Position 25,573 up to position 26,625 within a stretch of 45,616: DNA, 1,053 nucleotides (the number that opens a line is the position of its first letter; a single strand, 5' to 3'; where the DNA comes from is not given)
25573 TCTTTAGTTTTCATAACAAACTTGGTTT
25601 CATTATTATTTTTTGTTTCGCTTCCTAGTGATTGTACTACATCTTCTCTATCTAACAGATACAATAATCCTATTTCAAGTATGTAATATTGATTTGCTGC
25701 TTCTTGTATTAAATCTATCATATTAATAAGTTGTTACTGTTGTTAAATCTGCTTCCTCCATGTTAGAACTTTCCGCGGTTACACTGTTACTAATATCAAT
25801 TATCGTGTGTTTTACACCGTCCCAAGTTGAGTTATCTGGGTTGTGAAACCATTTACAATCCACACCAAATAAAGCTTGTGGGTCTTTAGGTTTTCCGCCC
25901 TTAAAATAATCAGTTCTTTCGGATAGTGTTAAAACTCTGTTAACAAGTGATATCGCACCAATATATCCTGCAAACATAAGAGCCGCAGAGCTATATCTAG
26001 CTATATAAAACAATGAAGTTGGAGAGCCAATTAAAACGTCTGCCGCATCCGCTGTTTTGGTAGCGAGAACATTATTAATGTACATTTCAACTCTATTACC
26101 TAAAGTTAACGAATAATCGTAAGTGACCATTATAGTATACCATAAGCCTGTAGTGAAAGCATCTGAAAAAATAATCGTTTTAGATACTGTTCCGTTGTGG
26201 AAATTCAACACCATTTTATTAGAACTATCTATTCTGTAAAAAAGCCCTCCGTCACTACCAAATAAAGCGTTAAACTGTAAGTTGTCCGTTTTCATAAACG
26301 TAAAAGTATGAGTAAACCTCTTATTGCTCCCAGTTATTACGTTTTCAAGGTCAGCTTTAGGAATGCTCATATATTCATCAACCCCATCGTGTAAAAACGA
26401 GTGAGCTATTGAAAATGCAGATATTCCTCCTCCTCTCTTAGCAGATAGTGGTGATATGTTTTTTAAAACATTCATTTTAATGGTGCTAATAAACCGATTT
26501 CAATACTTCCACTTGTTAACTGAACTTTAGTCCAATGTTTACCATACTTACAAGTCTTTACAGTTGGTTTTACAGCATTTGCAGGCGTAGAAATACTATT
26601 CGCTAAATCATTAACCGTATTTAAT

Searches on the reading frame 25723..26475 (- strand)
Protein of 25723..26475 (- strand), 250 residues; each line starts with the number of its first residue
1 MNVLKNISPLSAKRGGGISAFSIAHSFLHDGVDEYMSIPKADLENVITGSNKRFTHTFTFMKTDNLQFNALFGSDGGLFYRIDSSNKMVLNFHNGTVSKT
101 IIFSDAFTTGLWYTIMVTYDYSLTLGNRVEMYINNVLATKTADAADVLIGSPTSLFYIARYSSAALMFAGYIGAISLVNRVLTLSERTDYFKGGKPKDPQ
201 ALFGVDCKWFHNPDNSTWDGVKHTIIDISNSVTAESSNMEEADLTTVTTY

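Call 86: search_protein_families(library=pfam, proteins=[window:25723-26475:-], max_evalue=0.001)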
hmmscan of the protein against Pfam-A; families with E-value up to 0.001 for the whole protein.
window:25723-26475:- (250 aa): 1 family
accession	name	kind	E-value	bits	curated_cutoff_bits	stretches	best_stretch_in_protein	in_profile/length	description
PF13385.13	Laminin_G_3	-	3.2e-11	44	27.6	1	31-186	2-149/151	Concanavalin A-like lectin/glucanases superfamily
